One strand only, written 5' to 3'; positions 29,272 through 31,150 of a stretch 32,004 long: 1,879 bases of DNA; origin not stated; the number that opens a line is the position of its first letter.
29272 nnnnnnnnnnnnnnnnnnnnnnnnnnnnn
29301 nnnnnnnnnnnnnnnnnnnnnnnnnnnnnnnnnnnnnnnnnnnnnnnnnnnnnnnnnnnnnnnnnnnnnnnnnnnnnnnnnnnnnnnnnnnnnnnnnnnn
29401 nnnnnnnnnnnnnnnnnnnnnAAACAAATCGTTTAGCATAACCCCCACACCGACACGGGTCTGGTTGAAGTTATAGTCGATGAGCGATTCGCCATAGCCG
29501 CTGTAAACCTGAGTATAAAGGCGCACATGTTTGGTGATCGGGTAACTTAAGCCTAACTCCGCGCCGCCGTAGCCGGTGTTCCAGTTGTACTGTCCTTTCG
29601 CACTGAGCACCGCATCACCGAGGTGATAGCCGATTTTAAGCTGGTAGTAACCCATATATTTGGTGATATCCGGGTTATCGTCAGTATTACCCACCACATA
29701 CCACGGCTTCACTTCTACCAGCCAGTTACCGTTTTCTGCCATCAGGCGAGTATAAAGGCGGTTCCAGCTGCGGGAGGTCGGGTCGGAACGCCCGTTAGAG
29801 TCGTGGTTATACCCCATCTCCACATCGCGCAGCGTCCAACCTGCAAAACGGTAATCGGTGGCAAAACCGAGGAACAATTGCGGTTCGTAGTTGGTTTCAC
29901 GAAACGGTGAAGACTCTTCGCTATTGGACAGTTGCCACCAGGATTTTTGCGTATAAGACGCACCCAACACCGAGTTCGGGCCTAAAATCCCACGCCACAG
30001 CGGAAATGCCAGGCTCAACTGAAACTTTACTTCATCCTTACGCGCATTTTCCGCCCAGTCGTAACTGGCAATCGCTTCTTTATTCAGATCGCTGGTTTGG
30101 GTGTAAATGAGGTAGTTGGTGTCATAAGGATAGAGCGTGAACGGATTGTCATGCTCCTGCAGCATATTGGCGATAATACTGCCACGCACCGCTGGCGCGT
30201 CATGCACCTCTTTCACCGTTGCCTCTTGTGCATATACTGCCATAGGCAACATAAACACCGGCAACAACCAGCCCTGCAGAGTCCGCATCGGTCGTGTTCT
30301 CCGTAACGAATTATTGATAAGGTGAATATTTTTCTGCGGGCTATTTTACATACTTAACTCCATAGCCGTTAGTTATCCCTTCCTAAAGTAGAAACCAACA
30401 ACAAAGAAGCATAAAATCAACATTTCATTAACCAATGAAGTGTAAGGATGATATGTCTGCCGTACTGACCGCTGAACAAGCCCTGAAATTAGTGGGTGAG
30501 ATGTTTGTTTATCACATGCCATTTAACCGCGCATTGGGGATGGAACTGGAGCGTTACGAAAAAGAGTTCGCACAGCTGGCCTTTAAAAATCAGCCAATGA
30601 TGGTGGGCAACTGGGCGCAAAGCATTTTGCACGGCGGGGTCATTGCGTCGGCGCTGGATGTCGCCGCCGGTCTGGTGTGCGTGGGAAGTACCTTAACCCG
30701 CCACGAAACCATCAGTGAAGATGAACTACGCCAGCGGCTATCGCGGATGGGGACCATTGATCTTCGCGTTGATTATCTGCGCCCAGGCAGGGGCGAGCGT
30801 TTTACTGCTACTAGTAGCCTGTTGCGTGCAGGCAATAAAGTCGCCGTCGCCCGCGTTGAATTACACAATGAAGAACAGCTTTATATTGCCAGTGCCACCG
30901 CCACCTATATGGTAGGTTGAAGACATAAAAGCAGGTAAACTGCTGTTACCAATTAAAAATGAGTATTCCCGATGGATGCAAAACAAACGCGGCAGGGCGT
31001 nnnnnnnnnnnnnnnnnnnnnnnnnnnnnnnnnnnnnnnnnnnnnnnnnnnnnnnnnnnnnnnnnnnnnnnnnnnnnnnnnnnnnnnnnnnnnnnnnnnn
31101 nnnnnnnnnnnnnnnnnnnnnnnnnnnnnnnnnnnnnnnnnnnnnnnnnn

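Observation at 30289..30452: pldA/yigI divergent promoter region and uncertain yigI N-terminus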

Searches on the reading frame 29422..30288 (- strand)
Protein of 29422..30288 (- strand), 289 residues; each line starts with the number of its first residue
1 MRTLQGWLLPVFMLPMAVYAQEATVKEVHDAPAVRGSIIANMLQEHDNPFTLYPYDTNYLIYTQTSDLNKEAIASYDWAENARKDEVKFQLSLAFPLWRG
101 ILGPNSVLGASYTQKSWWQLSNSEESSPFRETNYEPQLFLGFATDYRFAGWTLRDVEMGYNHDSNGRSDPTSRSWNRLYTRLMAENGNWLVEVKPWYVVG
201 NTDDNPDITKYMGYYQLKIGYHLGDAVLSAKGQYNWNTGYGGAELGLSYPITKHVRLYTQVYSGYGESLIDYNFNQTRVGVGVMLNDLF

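Call 64: search_protein_families(proteins=[window:29422-30288:-], library=ncbifam, max_evalue=1e-20)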
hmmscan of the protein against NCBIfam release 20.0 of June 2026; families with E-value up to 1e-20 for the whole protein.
window:29422-30288:- (289 aa): 1 family
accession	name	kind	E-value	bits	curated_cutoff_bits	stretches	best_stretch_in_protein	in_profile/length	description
NF008031.0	PRK10763.1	equivalog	6.3e-180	596.7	369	1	1-289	1-290/290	phospholipase A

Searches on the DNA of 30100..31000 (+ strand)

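Call 3: search_dna_similar(query=window:30100-31000:+, collection=ecoli_genomes, mode=near, max_rows=12, rows=spread)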
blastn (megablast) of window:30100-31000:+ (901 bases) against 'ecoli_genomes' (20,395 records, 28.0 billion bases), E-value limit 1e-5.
Records with a match: 5426; places in all: 5430; records where one place covers at least 80% of the query: 5424.
Genomes with a match: 5426 of 5426; with a place that covers at least 80% of the query: 5424. Places per genome that has any: lowest 1, median 1, highest 2. On chromosomes: 5429 places; on plasmids: 1.
Best place of each record, by identity: >=99% 3047; 95-99% 2364; 90-95% 1; 80-90% 14.
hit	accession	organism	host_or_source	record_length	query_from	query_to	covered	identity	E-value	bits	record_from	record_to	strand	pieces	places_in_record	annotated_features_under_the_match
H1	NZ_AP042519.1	Escherichia coli strain OkiPb01684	bovine feces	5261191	1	901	100%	100.0%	0e+0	1682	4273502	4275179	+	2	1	IS1-like element IS1A family transposase | yigI: acyl-CoA thioesterase YigI | pldA: phospholipase A | rarD: EamA family transporter RarD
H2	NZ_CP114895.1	Escherichia coli strain CM56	not applicable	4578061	1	901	100%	100.0%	0e+0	1664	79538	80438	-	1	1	yigI: acyl-CoA thioesterase YigI | pldA: phospholipase A | rarD: EamA family transporter RarD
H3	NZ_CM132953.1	Escherichia coli strain 10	Homo sapiens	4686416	1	901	100%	100.0%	0e+0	1664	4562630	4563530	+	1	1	yigI: acyl-CoA thioesterase YigI | pldA: phospholipase A | rarD: EamA family transporter RarD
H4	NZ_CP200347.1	Escherichia coli strain EC38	aquaculture water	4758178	1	901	100%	99.8%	0e+0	1653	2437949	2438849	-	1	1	yigI: acyl-CoA thioesterase YigI | pldA: phospholipase A | rarD: EamA family transporter RarD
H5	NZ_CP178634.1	Escherichia coli strain VTB96775v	Chicken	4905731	2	901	100%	99.4%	0e+0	1635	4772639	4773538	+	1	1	yigI: acyl-CoA thioesterase YigI | pldA: phospholipase A | rarD: EamA family transporter RarD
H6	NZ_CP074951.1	Escherichia coli strain 03_3503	Homo sapiens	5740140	1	901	100%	99.1%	0e+0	1620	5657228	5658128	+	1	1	yigI: acyl-CoA thioesterase YigI | pldA: phospholipase A | rarD: EamA family transporter RarD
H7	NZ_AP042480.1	Escherichia coli strain OkiPb01676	bovine feces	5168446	1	901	100%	99.0%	0e+0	1615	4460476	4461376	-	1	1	yigI: acyl-CoA thioesterase YigI | pldA: phospholipase A | rarD: EamA family transporter RarD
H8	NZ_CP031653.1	Escherichia coli strain UK_Dog_Liverpool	dog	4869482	1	901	100%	98.7%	0e+0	1598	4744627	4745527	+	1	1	yigI: acyl-CoA thioesterase YigI | pldA: phospholipase A | rarD: EamA family transporter RarD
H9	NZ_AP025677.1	Escherichia coli strain Rb-23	Homo sapiens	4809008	1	901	100%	98.2%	0e+0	1576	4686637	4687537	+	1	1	yigI: acyl-CoA thioesterase YigI | pldA: phospholipase A | rarD: EamA family transporter RarD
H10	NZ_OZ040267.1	Escherichia coli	-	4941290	1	901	100%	98.1%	0e+0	1570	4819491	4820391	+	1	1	yigI: acyl-CoA thioesterase YigI | pldA: phospholipase A | rarD: EamA family transporter RarD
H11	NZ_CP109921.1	Escherichia coli O2:K2:H1 strain C 237-04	Homo sapiens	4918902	1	901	100%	98.0%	0e+0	1563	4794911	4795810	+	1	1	yigI: acyl-CoA thioesterase YigI | pldA: phospholipase A | rarD: EamA family transporter RarD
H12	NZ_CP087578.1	Escherichia coli strain OSUCMP42NDM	Free-range White-tailed deer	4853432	399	901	56%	98.4%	0e+0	885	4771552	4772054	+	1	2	thioesterase family protein | rarD: EamA family transporter RarD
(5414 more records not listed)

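Call 7: get_annotated_region(hit=H2, flank=300)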
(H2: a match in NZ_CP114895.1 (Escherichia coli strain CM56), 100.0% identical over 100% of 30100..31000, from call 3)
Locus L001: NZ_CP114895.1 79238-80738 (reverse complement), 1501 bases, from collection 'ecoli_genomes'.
description: Escherichia coli strain CM56 chromosome, complete genome
organism: Escherichia coli strain CM56 (NCBI taxid 562)
replicon: chromosome; assembly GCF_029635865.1
host: not applicable; source: -; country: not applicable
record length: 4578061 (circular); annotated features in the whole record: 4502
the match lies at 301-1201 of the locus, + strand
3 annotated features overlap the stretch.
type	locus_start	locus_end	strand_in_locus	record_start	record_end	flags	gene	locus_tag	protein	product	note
CDS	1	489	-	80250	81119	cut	pldA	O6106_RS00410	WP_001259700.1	phospholipase A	-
CDS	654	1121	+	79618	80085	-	yigI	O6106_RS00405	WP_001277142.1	acyl-CoA thioesterase YigI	-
CDS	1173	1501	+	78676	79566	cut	rarD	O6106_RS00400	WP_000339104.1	EamA family transporter RarD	-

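Call 8: get_annotated_region(hit=H12, flank=2500)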
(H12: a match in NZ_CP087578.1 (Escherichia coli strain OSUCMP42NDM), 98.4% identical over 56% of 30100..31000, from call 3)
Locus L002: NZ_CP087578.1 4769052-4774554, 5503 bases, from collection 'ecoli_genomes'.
description: Escherichia coli strain OSUCMP42NDM chromosome, complete genome
organism: Escherichia coli strain OSUCMP42NDM (NCBI taxid 562)
replicon: chromosome; assembly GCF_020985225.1
host: Free-range White-tailed deer; source: feces; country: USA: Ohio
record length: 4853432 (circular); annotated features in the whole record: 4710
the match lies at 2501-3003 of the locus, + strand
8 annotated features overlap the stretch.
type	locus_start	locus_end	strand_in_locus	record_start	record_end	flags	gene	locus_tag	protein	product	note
CDS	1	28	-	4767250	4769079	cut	recQ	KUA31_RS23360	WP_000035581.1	ATP-dependent DNA helicase RecQ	-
CDS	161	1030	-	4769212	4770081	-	pldA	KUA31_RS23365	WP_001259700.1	phospholipase A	-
CDS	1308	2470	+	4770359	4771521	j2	-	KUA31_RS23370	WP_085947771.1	IS3-like element IS3 family transposase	programmed frameshift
CDS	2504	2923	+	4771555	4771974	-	-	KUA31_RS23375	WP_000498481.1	thioesterase family protein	-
CDS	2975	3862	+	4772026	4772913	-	rarD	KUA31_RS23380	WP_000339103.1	EamA family transporter RarD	-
CDS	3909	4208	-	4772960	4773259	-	-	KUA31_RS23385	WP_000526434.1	hypothetical protein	-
CDS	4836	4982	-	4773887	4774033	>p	-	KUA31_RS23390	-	CorA family divalent cation transporter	incomplete; partial in the middle of a contig; missing N-terminus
CDS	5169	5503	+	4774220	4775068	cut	-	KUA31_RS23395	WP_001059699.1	YPO3983 family protein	-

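Call 38: search_dna_similar(query=window:30405-30465:+, collection=ecoli_genomes, mode=near, max_rows=40, rows=spread)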
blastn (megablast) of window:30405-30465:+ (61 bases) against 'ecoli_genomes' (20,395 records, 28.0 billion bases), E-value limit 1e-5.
Records with a match: 4716; places in all: 4718; records where one place covers at least 80% of the query: 4716.
Genomes with a match: 4716 of 5426; with a place that covers at least 80% of the query: 4716. Places per genome that has any: lowest 1, median 1, highest 2. On chromosomes: 4718 places; on plasmids: 0.
Best place of each record, by identity: >=99% 2916; 95-99% 1800.
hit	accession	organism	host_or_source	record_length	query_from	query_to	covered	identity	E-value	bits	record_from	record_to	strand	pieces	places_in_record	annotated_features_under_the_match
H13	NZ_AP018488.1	Escherichia coli O157:H7 strain PV15-279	Homo sapiens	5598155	1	61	100%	100.0%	5e-23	113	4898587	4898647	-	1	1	yigI: acyl-CoA thioesterase YigI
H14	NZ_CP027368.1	Escherichia coli strain 2014C-3307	Homo sapiens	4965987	1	61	100%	100.0%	5e-23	113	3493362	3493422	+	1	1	yigI: acyl-CoA thioesterase YigI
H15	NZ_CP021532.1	Escherichia coli strain AR_0149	missing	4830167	1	61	100%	100.0%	5e-23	113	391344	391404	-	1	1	yigI: acyl-CoA thioesterase YigI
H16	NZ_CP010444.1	Escherichia coli K-12 strain K-12 MG1655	not applicable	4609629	1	61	100%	100.0%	5e-23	113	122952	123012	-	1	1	yigI: acyl-CoA thioesterase YigI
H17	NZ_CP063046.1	Escherichia coli strain KC-Dl-1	Delphinapterus leucas (Beluga whale)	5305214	1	61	100%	100.0%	5e-23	113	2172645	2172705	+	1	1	yigI: acyl-CoA thioesterase YigI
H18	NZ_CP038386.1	Escherichia coli O55:H7 strain DEC5D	Homo sapiens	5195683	1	61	100%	100.0%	5e-23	113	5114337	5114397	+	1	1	yigI: acyl-CoA thioesterase YigI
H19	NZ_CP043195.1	Escherichia coli O16:H48 strain PG20180062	mouse gut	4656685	1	61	100%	100.0%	5e-23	113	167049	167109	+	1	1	yigI: acyl-CoA thioesterase YigI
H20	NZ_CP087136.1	Escherichia coli strain JW5503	the tolC deletion strain of the Keio ...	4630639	1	61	100%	100.0%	5e-23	113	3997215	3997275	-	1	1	yigI: acyl-CoA thioesterase YigI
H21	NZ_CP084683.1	Escherichia coli strain BL21(RP)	-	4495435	1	61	100%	100.0%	5e-23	113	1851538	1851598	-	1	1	yigI: acyl-CoA thioesterase YigI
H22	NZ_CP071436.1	Escherichia coli strain EcPNK006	Homo sapiens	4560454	1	61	100%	100.0%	5e-23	113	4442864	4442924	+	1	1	yigI: acyl-CoA thioesterase YigI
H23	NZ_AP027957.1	Escherichia coli strain VE-T10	-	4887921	1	61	100%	100.0%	5e-23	113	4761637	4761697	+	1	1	yigI: acyl-CoA thioesterase YigI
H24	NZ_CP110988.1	Escherichia coli strain XYEH3314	Homo sapiens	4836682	1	61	100%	100.0%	5e-23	113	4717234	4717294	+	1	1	yigI: acyl-CoA thioesterase YigI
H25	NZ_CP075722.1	Escherichia coli strain CPE35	Sus scrofa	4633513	1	61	100%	100.0%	5e-23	113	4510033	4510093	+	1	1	yigI: acyl-CoA thioesterase YigI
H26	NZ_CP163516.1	Escherichia coli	missing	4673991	1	61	100%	100.0%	5e-23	113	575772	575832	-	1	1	yigI: acyl-CoA thioesterase YigI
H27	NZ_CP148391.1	Escherichia coli strain Z1323HEC0010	Homo sapiens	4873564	1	61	100%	100.0%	5e-23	113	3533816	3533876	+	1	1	yigI: acyl-CoA thioesterase YigI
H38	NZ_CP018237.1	Escherichia coli strain 155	missing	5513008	1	61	100%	98.4%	2e-21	108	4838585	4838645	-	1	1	yigI: acyl-CoA thioesterase YigI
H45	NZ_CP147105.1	Escherichia coli strain KKa014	river water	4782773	1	61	100%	98.4%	2e-21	108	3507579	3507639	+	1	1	yigI: acyl-CoA thioesterase YigI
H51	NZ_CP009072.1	Escherichia coli ATCC 25922 strain ATCC 25922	human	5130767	1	61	100%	96.7%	1e-19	102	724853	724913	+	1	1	yigI: acyl-CoA thioesterase YigI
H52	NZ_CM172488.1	Escherichia coli strain E5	donkey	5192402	1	61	100%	96.7%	1e-19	102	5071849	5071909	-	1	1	yigI: acyl-CoA thioesterase YigI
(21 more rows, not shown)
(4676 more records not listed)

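Call 39: get_annotated_region(hit=H38, flank=30)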
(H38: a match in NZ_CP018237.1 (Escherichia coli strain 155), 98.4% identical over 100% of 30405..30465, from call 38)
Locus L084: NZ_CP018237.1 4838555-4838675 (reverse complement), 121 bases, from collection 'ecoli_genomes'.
description: Escherichia coli strain 155 chromosome, complete genome
organism: Escherichia coli strain 155 (NCBI taxid 562)
replicon: chromosome; assembly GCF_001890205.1
host: missing; source: human; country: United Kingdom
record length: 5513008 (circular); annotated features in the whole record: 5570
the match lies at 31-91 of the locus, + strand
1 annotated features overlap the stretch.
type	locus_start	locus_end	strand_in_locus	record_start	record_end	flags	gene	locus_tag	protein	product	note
CDS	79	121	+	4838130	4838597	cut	yigI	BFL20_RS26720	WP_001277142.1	acyl-CoA thioesterase YigI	-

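Call 40: get_annotated_region(hit=H45, flank=30)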
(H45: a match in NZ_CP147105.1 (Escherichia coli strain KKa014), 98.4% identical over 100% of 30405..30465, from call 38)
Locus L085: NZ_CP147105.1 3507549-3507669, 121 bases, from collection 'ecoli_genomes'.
description: Escherichia coli strain KKa014 chromosome, complete genome
organism: Escherichia coli strain KKa014 (NCBI taxid 562)
replicon: chromosome; assembly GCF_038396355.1
host: -; source: river water; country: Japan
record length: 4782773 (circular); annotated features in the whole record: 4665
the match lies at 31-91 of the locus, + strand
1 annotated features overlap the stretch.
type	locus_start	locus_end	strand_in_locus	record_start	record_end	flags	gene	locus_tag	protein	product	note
CDS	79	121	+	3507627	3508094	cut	yigI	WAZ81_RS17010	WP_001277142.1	acyl-CoA thioesterase YigI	-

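Call 41: get_annotated_region(hit=H51, flank=30)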
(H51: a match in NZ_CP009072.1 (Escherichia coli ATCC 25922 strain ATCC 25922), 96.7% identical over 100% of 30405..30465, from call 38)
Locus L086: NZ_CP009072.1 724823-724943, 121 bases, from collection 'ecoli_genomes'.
description: Escherichia coli ATCC 25922 chromosome, complete genome
organism: Escherichia coli ATCC 25922 strain ATCC 25922 (NCBI taxid 1322345)
replicon: chromosome; assembly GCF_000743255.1
host: -; source: human; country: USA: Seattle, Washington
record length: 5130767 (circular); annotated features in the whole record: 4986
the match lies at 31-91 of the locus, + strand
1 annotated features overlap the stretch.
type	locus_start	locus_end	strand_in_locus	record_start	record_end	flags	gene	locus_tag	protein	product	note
CDS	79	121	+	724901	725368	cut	yigI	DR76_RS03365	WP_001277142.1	acyl-CoA thioesterase YigI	-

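Call 42: get_annotated_region(hit=H52, flank=30)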
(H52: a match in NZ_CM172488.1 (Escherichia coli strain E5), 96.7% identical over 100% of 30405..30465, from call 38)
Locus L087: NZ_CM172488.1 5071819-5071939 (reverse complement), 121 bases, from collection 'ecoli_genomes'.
description: Escherichia coli strain E5 chromosome, whole genome shotgun sequence
organism: Escherichia coli strain E5 (NCBI taxid 562)
replicon: chromosome; assembly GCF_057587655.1
host: donkey; source: -; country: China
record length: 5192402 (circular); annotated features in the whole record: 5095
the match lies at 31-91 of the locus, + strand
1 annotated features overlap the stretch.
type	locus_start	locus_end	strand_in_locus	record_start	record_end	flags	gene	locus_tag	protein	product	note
CDS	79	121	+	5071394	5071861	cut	yigI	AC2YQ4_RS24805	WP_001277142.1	acyl-CoA thioesterase YigI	-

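Call 43: search_dna_similar(query=L004:1453-1513:+, collection=ecoli_genomes, mode=near, max_rows=6)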
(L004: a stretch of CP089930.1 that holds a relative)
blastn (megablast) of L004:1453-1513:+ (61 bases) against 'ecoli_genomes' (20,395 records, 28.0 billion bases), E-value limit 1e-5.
Records with a match: 5411; places in all: 5413; records where one place covers at least 80% of the query: 5411.
Genomes with a match: 5411 of 5426; with a place that covers at least 80% of the query: 5411. Places per genome that has any: lowest 1, median 1, highest 2. On chromosomes: 5412 places; on plasmids: 1.
Best place of each record, by identity: 95-99% 5405; 90-95% 6.
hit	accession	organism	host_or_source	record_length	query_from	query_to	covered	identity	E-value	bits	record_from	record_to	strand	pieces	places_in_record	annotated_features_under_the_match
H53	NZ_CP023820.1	Escherichia coli strain 7/2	Homo sapiens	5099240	1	61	100%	98.4%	2e-21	108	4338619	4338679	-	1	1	yigI: acyl-CoA thioesterase YigI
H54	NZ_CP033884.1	Escherichia coli strain 50579417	Homo sapiens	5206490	1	61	100%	98.4%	2e-21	108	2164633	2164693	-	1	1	yigI: acyl-CoA thioesterase YigI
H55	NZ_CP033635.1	Escherichia coli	chicken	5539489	1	61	100%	98.4%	2e-21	108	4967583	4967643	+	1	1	yigI: acyl-CoA thioesterase YigI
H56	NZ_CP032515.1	Escherichia coli strain 118UI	Homo sapiens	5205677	1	61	100%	98.4%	2e-21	108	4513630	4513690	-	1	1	yigI: acyl-CoA thioesterase YigI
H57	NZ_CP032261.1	Escherichia coli strain AR_0067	missing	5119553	1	61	100%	98.4%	2e-21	108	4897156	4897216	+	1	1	yigI: acyl-CoA thioesterase YigI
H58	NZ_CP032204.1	Escherichia coli strain AR_0013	missing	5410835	1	61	100%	98.4%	2e-21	108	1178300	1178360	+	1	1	yigI: acyl-CoA thioesterase YigI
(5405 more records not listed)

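Call 44: get_annotated_region(hit=H53, flank=30)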
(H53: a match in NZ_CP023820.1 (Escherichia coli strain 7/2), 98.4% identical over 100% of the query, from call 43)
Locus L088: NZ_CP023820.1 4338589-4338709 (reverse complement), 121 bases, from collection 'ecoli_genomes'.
description: Escherichia coli strain 7/2 chromosome, complete genome
organism: Escherichia coli strain 7/2 (NCBI taxid 562)
replicon: chromosome; assembly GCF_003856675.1
host: Homo sapiens; source: feces; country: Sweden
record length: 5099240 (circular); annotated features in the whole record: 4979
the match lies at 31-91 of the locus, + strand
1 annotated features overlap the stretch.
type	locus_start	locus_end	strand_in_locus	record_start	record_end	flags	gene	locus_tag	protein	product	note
CDS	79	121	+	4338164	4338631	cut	yigI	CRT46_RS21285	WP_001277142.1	acyl-CoA thioesterase YigI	-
